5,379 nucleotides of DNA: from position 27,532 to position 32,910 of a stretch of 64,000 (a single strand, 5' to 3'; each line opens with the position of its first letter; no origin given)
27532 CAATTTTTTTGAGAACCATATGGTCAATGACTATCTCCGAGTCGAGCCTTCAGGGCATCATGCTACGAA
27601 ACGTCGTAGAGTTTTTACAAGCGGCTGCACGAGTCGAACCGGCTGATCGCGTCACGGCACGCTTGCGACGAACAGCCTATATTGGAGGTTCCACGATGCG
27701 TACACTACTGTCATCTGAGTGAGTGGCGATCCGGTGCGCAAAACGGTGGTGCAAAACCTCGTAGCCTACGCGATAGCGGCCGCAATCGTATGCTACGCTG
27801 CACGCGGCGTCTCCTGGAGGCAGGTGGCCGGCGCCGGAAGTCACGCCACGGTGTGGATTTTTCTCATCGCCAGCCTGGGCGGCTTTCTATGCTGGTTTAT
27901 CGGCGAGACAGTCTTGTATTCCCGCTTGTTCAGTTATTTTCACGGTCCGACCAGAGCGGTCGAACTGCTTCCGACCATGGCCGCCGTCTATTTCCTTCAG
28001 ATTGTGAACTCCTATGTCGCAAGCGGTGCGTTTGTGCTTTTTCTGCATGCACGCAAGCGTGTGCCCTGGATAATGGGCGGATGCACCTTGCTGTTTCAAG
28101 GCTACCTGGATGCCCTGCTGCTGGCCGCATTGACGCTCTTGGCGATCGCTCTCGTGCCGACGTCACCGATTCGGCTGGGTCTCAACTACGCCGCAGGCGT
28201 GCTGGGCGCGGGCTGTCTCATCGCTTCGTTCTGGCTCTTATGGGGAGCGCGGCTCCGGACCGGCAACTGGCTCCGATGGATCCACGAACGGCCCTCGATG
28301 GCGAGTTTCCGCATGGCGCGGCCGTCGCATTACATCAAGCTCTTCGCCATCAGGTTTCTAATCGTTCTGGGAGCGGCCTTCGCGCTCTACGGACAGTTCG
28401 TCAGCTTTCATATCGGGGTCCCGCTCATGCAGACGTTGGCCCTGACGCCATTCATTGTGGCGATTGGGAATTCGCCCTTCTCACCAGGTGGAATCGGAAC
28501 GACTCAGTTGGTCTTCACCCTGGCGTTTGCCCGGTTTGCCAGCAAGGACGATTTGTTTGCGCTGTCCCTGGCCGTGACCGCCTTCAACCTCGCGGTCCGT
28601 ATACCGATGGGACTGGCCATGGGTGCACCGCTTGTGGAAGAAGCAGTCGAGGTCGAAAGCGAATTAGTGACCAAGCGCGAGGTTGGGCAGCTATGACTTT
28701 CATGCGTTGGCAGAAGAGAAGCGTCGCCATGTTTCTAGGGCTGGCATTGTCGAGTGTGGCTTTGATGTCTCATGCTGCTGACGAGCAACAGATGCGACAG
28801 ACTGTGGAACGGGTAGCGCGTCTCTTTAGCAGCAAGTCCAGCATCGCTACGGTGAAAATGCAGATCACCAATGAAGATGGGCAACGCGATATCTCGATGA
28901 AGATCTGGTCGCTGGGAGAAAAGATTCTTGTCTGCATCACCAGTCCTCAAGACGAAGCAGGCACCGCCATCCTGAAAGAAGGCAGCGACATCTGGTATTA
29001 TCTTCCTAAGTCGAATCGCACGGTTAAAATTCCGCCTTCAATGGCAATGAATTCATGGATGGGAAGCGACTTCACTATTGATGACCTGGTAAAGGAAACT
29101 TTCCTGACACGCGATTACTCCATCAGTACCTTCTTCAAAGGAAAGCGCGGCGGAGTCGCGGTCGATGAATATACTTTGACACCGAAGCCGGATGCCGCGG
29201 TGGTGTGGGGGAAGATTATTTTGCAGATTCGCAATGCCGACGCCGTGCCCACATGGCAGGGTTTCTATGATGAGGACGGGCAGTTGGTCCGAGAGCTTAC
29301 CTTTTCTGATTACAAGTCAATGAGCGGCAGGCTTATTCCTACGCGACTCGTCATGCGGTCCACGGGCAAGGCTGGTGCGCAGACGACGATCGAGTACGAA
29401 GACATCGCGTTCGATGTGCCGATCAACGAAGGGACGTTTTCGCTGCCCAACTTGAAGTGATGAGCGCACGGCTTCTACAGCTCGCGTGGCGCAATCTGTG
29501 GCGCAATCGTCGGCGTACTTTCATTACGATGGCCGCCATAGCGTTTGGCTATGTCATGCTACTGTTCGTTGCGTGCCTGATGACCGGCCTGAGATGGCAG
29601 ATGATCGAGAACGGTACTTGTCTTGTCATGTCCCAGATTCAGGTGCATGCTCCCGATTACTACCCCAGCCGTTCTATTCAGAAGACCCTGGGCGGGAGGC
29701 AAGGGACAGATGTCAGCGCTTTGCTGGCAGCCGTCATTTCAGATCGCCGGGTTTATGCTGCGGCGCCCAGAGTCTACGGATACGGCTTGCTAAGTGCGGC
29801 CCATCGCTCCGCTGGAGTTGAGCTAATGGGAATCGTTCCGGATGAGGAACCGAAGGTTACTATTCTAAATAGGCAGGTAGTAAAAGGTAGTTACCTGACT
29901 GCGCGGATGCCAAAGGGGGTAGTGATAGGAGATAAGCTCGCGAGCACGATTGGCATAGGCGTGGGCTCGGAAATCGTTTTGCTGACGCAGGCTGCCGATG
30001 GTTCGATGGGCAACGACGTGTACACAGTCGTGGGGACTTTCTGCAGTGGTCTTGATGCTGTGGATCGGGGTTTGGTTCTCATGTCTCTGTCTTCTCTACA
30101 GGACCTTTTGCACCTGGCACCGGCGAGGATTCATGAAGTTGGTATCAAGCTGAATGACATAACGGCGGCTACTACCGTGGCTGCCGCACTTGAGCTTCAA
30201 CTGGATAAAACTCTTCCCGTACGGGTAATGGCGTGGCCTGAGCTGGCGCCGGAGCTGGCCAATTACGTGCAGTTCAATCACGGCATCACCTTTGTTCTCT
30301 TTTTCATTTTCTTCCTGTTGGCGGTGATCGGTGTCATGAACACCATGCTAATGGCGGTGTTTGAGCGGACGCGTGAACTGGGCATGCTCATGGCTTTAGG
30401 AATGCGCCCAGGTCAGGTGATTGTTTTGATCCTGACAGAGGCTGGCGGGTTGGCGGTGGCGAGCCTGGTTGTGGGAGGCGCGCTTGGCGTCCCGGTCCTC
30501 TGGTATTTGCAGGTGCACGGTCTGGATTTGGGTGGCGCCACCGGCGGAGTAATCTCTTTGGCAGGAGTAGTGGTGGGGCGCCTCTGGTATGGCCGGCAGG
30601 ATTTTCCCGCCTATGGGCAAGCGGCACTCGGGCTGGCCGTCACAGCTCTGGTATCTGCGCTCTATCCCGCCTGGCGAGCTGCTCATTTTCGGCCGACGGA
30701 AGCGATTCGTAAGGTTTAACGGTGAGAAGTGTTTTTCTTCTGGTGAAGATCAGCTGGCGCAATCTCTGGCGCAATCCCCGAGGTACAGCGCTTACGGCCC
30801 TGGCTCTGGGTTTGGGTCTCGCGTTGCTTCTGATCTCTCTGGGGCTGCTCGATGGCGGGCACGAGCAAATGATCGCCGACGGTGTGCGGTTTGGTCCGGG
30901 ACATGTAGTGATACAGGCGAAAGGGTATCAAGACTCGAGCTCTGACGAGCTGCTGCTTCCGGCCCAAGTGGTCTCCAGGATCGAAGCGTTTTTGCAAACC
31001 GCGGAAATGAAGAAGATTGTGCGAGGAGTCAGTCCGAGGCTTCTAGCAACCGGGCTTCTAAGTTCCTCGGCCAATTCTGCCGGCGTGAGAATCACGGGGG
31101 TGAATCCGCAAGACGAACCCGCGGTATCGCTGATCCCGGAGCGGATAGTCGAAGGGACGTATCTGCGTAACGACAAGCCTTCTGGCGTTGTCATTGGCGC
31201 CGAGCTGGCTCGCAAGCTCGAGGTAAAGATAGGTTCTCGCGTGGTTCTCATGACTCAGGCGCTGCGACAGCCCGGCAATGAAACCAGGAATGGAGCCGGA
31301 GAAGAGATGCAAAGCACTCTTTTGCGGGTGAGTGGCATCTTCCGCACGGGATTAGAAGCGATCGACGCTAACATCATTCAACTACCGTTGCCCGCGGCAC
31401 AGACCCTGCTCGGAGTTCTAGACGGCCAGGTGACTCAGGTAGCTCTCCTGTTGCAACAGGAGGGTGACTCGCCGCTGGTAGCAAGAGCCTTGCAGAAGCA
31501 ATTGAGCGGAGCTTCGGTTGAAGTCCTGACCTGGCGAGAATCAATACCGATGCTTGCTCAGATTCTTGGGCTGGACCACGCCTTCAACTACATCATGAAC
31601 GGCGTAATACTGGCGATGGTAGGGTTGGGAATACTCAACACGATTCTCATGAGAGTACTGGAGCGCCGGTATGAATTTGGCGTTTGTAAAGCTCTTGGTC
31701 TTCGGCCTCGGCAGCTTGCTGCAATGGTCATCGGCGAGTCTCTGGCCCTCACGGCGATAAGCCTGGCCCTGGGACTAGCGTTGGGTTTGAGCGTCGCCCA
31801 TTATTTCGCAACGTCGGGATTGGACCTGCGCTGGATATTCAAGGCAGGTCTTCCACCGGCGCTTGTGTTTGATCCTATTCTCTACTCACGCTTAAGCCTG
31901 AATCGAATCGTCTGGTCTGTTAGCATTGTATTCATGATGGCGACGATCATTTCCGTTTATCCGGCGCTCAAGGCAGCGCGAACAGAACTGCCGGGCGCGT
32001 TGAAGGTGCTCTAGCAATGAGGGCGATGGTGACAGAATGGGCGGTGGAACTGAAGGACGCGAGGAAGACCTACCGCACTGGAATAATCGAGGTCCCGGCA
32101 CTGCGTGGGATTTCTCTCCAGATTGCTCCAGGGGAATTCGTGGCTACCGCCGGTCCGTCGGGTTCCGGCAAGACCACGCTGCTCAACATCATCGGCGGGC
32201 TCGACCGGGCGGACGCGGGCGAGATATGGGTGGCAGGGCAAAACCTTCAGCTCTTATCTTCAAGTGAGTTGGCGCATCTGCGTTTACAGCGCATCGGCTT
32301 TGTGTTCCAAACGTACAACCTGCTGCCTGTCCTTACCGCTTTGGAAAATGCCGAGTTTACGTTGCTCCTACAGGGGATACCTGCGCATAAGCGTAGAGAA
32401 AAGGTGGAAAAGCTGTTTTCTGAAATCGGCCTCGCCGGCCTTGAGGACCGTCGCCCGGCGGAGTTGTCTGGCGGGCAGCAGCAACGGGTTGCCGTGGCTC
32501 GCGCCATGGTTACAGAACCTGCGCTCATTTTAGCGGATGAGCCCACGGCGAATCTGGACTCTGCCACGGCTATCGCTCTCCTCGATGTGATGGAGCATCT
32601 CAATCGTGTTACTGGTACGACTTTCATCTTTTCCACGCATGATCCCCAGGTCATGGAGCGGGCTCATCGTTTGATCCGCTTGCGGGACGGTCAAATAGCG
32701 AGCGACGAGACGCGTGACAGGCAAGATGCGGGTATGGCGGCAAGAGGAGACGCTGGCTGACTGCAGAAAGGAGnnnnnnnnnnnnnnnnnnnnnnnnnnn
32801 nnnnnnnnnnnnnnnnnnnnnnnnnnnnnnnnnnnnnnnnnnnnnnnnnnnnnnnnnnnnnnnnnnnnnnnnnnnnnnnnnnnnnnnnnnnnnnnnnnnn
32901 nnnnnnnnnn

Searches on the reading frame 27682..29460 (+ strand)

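Call 43: search_protein_families(library=pfam, proteins=[window:27682-29460:+], max_evalue=0.001)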
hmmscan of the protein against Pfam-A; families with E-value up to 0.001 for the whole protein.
window:27682-29460:+ (592 aa): 1 family
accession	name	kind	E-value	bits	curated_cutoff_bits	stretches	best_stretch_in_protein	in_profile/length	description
PF17131.11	LolA_like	-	1.4e-44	152.4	30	1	413-592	3-183/184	Outer membrane lipoprotein-sorting protein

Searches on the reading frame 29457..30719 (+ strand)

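Call 43: search_protein_families(library=pfam, proteins=[window:29457-30719:+], max_evalue=0.001)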
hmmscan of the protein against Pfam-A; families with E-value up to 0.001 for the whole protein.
window:29457-30719:+ (420 aa): 2 families
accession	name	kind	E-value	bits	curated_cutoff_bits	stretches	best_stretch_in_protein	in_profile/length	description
PF12704.14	MacB_PCD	-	2.6e-14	54.5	27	1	21-246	1-205/207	MacB-like periplasmic core domain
PF02687.27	FtsX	-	7.3e-14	52.3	25.5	1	280-411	2-118/120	FtsX-like permease C-terminal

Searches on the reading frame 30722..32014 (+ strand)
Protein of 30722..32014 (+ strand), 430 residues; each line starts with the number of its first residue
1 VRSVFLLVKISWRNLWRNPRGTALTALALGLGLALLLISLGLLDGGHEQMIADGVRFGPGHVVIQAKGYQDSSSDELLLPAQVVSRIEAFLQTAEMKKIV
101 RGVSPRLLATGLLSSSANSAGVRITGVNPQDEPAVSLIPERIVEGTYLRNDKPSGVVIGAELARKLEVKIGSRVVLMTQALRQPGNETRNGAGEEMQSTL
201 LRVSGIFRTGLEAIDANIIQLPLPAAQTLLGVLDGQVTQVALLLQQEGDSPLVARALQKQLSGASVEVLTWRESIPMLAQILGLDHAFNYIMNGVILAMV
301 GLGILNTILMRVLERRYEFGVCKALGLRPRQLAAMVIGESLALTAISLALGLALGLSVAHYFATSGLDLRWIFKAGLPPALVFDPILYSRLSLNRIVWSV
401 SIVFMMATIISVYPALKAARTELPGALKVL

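Call 43: search_protein_families(library=pfam, proteins=[window:30722-32014:+], max_evalue=0.001)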
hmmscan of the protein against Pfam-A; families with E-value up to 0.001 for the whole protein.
window:30722-32014:+ (430 aa): 2 families
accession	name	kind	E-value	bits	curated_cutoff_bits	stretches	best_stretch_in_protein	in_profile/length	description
PF02687.27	FtsX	-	5.5e-16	59.1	25.5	1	291-422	2-119/120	FtsX-like permease C-terminal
PF12704.14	MacB_PCD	-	1.8e-13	51.7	27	1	22-259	1-206/207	MacB-like periplasmic core domain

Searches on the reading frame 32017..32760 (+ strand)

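Call 51: search_protein_families(library=ncbifam, proteins=[window:32017-32760:+], max_evalue=0.01)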
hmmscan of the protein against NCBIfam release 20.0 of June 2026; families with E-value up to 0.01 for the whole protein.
window:32017-32760:+ (247 aa): 191 families (the best 25 are shown)
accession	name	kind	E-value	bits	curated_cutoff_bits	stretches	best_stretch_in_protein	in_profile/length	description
TIGR02211.1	LolD_lipo_ex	equivalog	7e-65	218.6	307.75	1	12-228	4-220/221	lipoprotein-releasing ABC transporter ATP-binding protein LolD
NF038007.1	ABC_ATP_DarD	equivalog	2.9e-63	213.2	375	1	10-227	2-218/218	darobactin export ABC transporter ATP-binding protein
NF007826.0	PRK10535.1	equivalog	8.6e-63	212.6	966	1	10-237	5-231/648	macrolide ABC transporter ATP-binding protein/permease MacB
TIGR02982.1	heterocyst_DevA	subfamily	9.1e-60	202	295.8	1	10-227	2-219/220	ABC exporter ATP-binding subunit, DevA family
NF008639.0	PRK11629.1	equivalog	1e-59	201.8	360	1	13-229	10-226/234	lipoprotein-releasing ABC transporter ATP-binding protein LolD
TIGR02673.1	FtsE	equivalog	3.4e-59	200.1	264.85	1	10-226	2-214/214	cell division ATP-binding protein FtsE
NF007879.0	PRK10584.1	equivalog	2.8e-58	197.4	336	1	4-228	1-225/228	putative ABC transporter ATP-binding protein YbbA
TIGR03608.1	L_ocin_972_ABC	subfamily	3.6e-54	183.4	254.85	1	27-222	12-206/206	putative bacteriocin export ABC transporter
TIGR03265.1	PhnT2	equivalog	4.7e-50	170.8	457.7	1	25-228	16-214/353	putative 2-aminoethylphosphonate ABC transporter ATP-binding protein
NF008653.0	PRK11650.1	subfamily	5.2e-48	163.9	432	1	10-227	4-213/357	sn-glycerol-3-phosphate ABC transporter ATP-binding protein UgpC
NF006987.0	PRK09452.1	equivalog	5.5e-48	163.5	482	1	7-232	15-231/378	spermidine/putrescine ABC transporter ATP-binding protein PotA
TIGR00968.1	3a0106s01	subfamily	1.2e-47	162.5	342.75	1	25-229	12-211/237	sulfate ABC transporter ATP-binding protein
NF040933.2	ABC_arch_GlcV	equivalog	1.7e-47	162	450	1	10-227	3-220/357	glucose ABC transporter ATP-binding protein GlcV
TIGR01186.1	proV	subfamily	6.6e-47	160.4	326.6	1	28-228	8-209/363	betaine/proline/choline family ABC transporter ATP-binding protein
TIGR02315.1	ABC_phnC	equivalog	1.1e-46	159.3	266.1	1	11-234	3-231/243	phosphonate ABC transporter ATP-binding protein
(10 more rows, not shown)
